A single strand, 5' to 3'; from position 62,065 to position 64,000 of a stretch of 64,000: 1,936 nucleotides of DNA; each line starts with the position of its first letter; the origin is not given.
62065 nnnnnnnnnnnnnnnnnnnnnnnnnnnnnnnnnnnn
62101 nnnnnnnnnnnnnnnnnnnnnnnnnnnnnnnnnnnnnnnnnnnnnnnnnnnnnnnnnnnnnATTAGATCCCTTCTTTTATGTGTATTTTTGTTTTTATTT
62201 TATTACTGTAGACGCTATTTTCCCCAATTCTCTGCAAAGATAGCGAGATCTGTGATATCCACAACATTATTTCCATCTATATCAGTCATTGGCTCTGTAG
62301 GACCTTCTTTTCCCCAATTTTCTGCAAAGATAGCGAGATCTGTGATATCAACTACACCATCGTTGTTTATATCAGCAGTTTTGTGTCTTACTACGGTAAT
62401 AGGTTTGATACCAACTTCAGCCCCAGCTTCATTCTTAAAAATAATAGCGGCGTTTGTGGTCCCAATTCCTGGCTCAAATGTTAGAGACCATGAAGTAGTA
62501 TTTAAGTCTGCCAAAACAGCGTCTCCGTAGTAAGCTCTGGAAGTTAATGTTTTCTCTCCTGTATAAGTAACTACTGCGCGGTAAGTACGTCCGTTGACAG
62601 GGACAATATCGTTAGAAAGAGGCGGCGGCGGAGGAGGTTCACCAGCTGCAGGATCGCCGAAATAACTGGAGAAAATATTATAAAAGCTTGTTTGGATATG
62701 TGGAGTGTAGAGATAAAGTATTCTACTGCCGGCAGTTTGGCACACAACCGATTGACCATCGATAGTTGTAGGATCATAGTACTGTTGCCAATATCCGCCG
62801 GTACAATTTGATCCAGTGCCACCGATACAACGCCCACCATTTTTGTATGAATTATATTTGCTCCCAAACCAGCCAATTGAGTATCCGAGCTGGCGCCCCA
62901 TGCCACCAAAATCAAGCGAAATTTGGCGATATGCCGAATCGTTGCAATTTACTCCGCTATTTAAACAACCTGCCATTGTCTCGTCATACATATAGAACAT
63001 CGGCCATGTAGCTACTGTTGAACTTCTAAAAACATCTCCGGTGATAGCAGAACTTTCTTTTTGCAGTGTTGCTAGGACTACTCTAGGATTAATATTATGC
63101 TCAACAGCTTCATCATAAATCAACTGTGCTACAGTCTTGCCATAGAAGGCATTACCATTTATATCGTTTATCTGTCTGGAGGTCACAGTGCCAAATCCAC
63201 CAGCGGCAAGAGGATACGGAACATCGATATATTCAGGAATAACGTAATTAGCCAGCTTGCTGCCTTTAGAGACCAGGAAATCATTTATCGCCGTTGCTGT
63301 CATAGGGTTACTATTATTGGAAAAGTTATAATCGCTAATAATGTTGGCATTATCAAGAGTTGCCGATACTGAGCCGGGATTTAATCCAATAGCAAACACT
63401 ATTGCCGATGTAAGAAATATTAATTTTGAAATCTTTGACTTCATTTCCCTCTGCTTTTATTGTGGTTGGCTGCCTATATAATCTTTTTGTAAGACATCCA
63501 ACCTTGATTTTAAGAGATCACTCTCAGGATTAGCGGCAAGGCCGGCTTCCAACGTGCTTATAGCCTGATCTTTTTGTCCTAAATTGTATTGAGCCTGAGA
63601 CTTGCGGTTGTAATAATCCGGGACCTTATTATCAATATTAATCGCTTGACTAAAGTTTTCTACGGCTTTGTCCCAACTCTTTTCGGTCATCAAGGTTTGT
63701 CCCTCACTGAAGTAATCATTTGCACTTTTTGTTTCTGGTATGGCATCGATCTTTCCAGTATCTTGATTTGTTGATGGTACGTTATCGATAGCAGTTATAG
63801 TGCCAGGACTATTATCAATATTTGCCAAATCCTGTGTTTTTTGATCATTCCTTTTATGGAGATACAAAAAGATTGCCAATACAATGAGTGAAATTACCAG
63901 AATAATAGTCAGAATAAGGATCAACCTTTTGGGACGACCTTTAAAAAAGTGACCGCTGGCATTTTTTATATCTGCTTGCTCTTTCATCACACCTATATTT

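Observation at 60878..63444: Adjacent cohesin-like and dockerin-like surface proteins suggest a cellulosome-style protein-protein docking pair in a small genome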

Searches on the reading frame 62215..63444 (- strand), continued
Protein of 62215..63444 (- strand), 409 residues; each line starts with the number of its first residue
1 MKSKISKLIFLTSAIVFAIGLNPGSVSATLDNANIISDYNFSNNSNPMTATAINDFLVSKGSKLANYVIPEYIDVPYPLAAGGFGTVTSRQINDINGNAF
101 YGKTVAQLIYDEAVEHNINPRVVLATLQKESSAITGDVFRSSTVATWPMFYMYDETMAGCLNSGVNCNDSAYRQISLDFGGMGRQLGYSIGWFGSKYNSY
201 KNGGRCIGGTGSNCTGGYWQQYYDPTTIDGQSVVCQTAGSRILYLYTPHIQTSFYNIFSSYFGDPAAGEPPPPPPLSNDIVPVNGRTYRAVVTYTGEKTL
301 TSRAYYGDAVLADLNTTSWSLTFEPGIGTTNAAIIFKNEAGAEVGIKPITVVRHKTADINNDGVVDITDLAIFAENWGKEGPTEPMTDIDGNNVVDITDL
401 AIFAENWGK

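Call 83: find_encoding_contigs(protein=P0142, flank=4000, max_places=1)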
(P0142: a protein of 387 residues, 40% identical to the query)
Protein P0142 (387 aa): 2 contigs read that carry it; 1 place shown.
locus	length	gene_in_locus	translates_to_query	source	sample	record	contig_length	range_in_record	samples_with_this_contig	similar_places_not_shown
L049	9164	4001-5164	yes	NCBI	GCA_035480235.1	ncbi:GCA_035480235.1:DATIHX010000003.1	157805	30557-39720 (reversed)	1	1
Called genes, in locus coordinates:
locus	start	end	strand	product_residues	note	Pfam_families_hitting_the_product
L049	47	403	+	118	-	PF18895:T4SS_pilin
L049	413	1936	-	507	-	PF05157:MshEN (weak), PF00437:T2SSE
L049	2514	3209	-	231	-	-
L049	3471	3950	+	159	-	-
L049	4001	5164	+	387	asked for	-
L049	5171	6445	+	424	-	-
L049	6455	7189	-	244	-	PF00535:Glycos_transf_2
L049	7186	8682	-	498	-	PF01943:Polysacc_synt, PF13440:Polysacc_synt_3, PF03023:MurJ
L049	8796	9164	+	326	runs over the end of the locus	PF00535:Glycos_transf_2, PF10111:Glyco_tranf_2_2, PF13506:Glyco_transf_21, PF13641:Glyco_tranf_2_3, PF13632:Glyco_trans_2_3 (weak)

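Call 84: find_encoding_contigs(protein=P0137, flank=4000, max_places=1)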
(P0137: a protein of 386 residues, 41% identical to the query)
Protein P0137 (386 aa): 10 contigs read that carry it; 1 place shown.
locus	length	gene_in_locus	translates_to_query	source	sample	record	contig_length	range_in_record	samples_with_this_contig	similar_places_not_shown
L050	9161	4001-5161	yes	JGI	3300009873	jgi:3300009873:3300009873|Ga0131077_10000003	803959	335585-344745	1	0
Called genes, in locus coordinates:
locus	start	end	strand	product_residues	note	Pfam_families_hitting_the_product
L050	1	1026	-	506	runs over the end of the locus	PF00437:T2SSE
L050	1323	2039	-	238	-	-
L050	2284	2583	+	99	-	-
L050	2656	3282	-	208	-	PF01510:Amidase_2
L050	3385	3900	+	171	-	-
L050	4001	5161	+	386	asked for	-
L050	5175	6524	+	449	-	PF00041:fn3 (faint)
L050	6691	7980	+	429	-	PF01943:Polysacc_synt, PF13440:Polysacc_synt_3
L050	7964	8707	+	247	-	PF00535:Glycos_transf_2, PF10111:Glyco_tranf_2_2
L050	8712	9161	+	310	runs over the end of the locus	PF01073:3Beta_HSD, PF01370:Epimerase, PF02719:Polysacc_synt_2 (faint), PF16363:GDP_Man_Dehyd, PF07993:NAD_binding_4 (weak)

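Call 85: find_encoding_contigs(protein=P0135, flank=4000, max_places=1)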
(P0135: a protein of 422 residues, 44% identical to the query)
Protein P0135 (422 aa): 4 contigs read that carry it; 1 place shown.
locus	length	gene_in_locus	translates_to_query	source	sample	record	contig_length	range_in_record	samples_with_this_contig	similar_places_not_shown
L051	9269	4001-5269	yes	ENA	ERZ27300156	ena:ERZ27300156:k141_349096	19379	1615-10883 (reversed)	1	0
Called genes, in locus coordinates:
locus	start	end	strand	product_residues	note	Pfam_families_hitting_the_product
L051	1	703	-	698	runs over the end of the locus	PF03030:H_PPase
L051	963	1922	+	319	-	-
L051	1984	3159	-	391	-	PF13439:Glyco_transf_4, PF00534:Glycos_transf_1, PF13692:Glyco_trans_1_4, PF20706:GT4-conflict (weak)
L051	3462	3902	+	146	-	PF00515:TPR_1 (faint), PF07719:TPR_2 (faint), PF13181:TPR_8 (faint)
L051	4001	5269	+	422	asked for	-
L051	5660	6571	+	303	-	-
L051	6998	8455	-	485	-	PF05221:AdoHcyase, PF00670:AdoHcyase_NAD, PF02826:2-Hacid_dh_C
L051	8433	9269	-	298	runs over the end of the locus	PF00294:PfkB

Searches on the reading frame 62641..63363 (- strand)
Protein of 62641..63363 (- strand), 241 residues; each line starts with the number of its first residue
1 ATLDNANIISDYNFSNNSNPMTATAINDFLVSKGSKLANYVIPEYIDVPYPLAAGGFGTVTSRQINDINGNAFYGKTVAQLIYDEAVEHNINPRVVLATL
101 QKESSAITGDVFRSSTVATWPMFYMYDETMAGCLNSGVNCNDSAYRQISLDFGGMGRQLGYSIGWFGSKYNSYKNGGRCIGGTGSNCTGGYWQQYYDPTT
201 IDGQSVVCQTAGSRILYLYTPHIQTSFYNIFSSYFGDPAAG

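Call 47: search_protein_representatives(alignment_id=A4)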
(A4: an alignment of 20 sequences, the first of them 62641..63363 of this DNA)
Query: 20 sequences, 224 profile positions. Proteins with E-value up to 0.001 (for the whole library): 4796; up to 1e-10: 4127; up to 1e-30: 801. The best 150 are listed.
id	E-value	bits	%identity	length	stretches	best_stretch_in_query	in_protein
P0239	4.1e-102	357.1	-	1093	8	2-214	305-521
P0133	4.0e-88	311.4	-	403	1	1-223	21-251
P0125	6.0e-88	310.8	-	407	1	1-223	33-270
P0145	5.6e-83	294.5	-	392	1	2-222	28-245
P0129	6.9e-82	291.0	-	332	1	2-223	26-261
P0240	1.6e-80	286.5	-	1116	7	64-206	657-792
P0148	7.2e-80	284.4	-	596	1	2-223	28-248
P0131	5.2e-78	278.3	-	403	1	2-222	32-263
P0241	8.2e-78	277.6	-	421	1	2-223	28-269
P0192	4.6e-75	268.6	-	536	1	2-220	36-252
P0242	1.4e-74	267.0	-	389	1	1-223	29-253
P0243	1.6e-71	257.1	-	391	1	1-222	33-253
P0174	1.4e-69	250.8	-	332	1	2-217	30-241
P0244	7.4e-69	248.4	-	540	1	2-219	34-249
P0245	1.5e-67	244.1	-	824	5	2-207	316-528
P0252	1.6e-61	224.3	-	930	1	2-219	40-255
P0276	3.6e-49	184.0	-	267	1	1-213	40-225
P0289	3.3e-47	177.5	-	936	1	2-222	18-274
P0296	8.9e-47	176.1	-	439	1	1-221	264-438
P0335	1.7e-44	168.7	-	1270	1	3-216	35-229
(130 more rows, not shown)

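Call 49: search_protein_families(library=pfam, alignment_id=A5, max_evalue=0.01)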
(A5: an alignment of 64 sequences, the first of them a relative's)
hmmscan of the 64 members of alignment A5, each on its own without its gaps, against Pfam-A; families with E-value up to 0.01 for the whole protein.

A. member 1, P0239 (1093 aa): 4 families
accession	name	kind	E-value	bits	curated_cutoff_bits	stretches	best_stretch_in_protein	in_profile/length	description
PF08672.17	ANAPC2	-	8.9e-09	36.1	23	0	44-62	7-25/60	Anaphase promoting complex (APC) subunit 2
PF23157.1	DUF7055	-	2.7e-05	24.2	27.6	0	98-110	18-30/66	Domain of unknown function (DUF7055)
PF21403.4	OTU1_UBXL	-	0.001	20.1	22.7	0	215-229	9-23/49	OTU1, UBXL domain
PF10922.13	T7-like_gp12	-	0.0017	19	22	0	582-597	49-64/85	Bacteriophage T7-like, gene 1.2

B. families by the number of members that match (of 64 scanned): 36 families (the first 25 are shown)
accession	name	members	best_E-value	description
PF24568.1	CC_PcsB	12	9.7e-10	Peptidoglycan hydrolase PcsB, coiled-coil domain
PF16158.11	N_BRCA1_IG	9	1.4e-20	Ig-like domain from next to BRCA1 gene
PF00768.25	Peptidase_S11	8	2.5e-30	D-alanyl-D-alanine carboxypeptidase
PF13354.11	Beta-lactamase2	7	1.2e-12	Beta-lactamase enzyme family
PF01453.30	B_lectin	3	1.4e-23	D-mannose binding lectin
PF05108.18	T7SS_ESX1_EccB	3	0.00024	Type VII secretion system ESX-1, transport TM domain B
PF18885.6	DUF5648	2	4.1e-62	Domain of unknown function (DUF5648)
PF08672.17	ANAPC2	2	8.9e-09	Anaphase promoting complex (APC) subunit 2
PF10633.15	NPCBM_assoc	2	1.9e-06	NPCBM-associated, NEW3 domain of alpha-galactosidase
PF14200.12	RicinB_lectin_2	1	2.2e-85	Ricin-type beta-trefoil lectin domain-like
PF00652.28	Ricin_B_lectin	1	1.4e-48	Ricin-type beta-trefoil lectin domain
PF13205.12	Big_5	1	4.6e-17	Bacterial Ig-like domain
PF01471.23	PG_binding_1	1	3.4e-14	Putative peptidoglycan binding domain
PF19077.6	Big_13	1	4.1e-12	Bacterial Ig-like domain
PF11932.13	DUF3450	1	7.7e-06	Protein of unknown function (DUF3450)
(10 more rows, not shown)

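Call 58: search_protein_families(library=phrogs, proteins=[window:62641-63363:-, P0296, P0276], max_evalue=0.1)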
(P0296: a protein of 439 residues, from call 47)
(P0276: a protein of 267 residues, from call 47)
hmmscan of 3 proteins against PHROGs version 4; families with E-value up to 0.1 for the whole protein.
window:62641-63363:- (241 aa): 0 families

P0296 (439 aa): 2 families
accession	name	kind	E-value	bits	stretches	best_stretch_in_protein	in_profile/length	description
phrog_28981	-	other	0.054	14.1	1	308-368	85-145/210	transglycosylase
phrog_2624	-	tail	0.061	13.8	1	139-224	138-221/270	tail assembly chaperone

P0276 (267 aa): 0 families

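Call 60: search_protein_families(library=ncbifam, proteins=[P0296, P0276, P0252, P0335, P0289], max_evalue=0.01)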
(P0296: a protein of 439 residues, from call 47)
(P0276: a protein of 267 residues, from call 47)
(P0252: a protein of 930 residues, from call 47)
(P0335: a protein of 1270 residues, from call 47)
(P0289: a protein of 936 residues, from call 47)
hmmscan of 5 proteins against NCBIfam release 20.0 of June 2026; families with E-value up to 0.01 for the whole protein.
P0296 (439 aa): 5 families
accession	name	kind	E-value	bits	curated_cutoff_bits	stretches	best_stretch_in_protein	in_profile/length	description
NF046048.1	NlpC_P60_DIP1281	equivalog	5.4e-09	35.4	517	1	49-256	29-239/587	DIP1281 family NlpC/P60 protein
TIGR04320.1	Surf_Exclu_PgrA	domain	9.2e-06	25.2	70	1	164-239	244-319/360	SEC10/PgrA surface exclusion domain-containing protein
NF046104.1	PptglHdxlasePcsB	equivalog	0.0037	16.5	450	1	54-244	26-231/400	peptidoglycan hydrolase PcsB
NF038345.1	wall_hydro_RipC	exception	0.0052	16.2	425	1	47-293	21-260/362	peptidoglycan hydrolase RipC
NF041707.1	rSAM_YhhB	equivalog_domain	0.006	15.5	445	1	137-216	237-319/369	cyclophane-forming radical SAM/SPASM peptide maturase YhhB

P0276 (267 aa): 0 families

P0252 (930 aa): 0 families

P0335 (1270 aa): 1 family
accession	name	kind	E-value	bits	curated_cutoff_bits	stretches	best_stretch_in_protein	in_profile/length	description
NF033510.3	Ca_tandemer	repeat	0.00031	21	50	0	275-329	37-95/96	Ca2+-stabilized repeat-containing adhesin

P0289 (936 aa): 0 families
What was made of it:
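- On Lysozyme-like / SLT or other known peptidoglycan hydrolase families (for the A_N domain): Fusions to CC_PcsB (12 of 64), Peptidase_S11 (8 of 64) and PG_binding_1 (call 49), plus RipC/PcsB/DIP1281 N-terminal regions (call 60).
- Outside this lineage A_N follows PcsB/RipC-type coiled coils or occurs with DD-carboxypeptidase domains, which are housekeeping wall-enzyme architectures (calls 49, 60).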

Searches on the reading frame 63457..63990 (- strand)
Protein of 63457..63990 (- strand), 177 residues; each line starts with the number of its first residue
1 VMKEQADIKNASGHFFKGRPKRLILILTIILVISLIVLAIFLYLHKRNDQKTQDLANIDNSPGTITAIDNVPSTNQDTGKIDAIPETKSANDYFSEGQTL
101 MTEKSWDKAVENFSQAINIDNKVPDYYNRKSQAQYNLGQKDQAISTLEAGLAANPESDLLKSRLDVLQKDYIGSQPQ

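Call 3: search_protein_families(library=pfam, proteins=[window:63457-63990:-], max_evalue=1)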
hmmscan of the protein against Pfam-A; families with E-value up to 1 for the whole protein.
window:63457-63990:- (177 aa): 17 families
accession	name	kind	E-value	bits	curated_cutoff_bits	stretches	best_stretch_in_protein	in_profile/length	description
PF07719.23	TPR_2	-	2.5e-08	33.8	27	2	124-156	1-33/34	Tetratricopeptide repeat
PF13181.12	TPR_8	-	3.4e-07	30.3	25.7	1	125-156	2-33/34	Tetratricopeptide repeat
PF14559.12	TPR_19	-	1.6e-06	28.8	25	1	100-158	1-59/68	Tetratricopeptide repeat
PF13414.12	TPR_11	-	9.9e-06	25.6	26.8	1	97-138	1-42/42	TPR repeat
PF00515.34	TPR_1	-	5.7e-05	23.2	27.8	1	93-120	4-31/34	Tetratricopeptide repeat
PF12895.13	ANAPC3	-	0.00016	22.3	27.2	1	86-148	19-80/82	Anaphase-promoting complex, cyclosome, subunit 3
PF13428.12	TPR_14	-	0.00019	22.3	23.5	1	130-160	7-37/44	Tetratricopeptide repeat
PF13424.12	TPR_12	-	0.012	16.2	30.1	1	97-140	10-61/77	Tetratricopeptide repeat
PF13174.12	TPR_6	-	0.02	16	26.3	1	132-149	8-25/33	Tetratricopeptide repeat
PF12698.13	ABC2_membrane_3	-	0.045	13.3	31.6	1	24-135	3-113/347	ABC-2 family transporter protein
PF13432.12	TPR_16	-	0.065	14.1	32.7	1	131-157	4-30/65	Tetratricopeptide repeat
PF13431.12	TPR_17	-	0.073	13.8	24.4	1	113-144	2-33/34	Tetratricopeptide repeat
PF13371.12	TPR_9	-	0.073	13.5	35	1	100-157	5-62/73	Tetratricopeptide repeat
PF11337.13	DUF3139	-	0.09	13.8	27.3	1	22-51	3-32/83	Protein of unknown function (DUF3139)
PF11694.13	DUF3290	-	0.096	13.1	31.3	1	24-56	18-50/144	Protein of unknown function (DUF3290)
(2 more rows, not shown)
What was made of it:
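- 63457..63990 (-): Membrane TPR protein gene, 12 nt upstream of A; probably the first gene of the same transcription unit. Pfam TPR_2 (call 3).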

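Call 4: search_protein_families(library=ncbifam, proteins=[window:63457-63990:-], max_evalue=1)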
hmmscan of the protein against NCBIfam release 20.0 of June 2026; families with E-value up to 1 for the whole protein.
window:63457-63990:- (177 aa): 19 families
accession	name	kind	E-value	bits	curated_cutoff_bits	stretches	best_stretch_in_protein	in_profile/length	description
NF040959.1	MamA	equivalog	2e-05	24.2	200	1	96-156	111-171/204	magnetosome protein MamA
TIGR02552.1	LcrH_SycD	equivalog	0.00012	21.8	104.8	1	97-158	59-120/136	SycD/LcrH family type III secretion system chaperone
TIGR02795.1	tol_pal_ybgF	equivalog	0.00023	21.8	90.1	1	87-153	36-105/119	tol-pal system protein YbgF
TIGR00990.1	3a0801s09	subfamily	0.0015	17.2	757.25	1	46-156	82-192/615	mitochondrial import receptor subunit TOM70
TIGR02917.1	PEP_TPR_lipo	equivalog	0.0016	16.4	312.2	1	96-156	369-429/899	XrtA/PEP-CTERM system TPR-repeat protein PrsT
NF033920.0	C39_PA2778_fam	equivalog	0.0023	17.4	150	1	89-154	189-254/255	PA2778 family cysteine peptidase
TIGR03302.1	OM_YfiO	subfamily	0.0025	17.3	81.4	1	80-157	24-103/239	outer membrane protein assembly factor BamD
NF047558.1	TPR_END_plus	domain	0.0051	16.7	32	0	136-156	11-31/56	TPR end-of-group domain-containing protein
TIGR02521.1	type_IV_pilW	equivalog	0.012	15.1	154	1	92-148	137-193/234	type IV pilus biogenesis/stability protein PilW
NF008757.0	PRK11788.1-5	equivalog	0.012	14.8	363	1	86-122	32-67/388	lipopolysaccharide assembly protein LapB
NF011715.0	PRK15136.1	equivalog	0.034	12.8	563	1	16-107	16-96/390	multidrug efflux MFS transporter periplasmic adaptor subunit EmrA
TIGR02599.1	TIGR02599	subfamily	0.036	13.3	256.5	1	103-146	62-104/361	Verru_Chthon cassette protein C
NF042931.1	SAG1386_EF1546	equivalog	0.046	13.8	80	1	22-68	29-76/158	SAG1386/EF1546 family surface-associated protein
NF004285.1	PRK05696.1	equivalog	0.056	13.2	179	1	4-55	3-53/171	flagellar basal body-associated protein FliL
NF006993.0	PRK09458.1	equivalog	0.074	13.4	90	1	26-57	5-38/75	envelope stress response membrane protein PspB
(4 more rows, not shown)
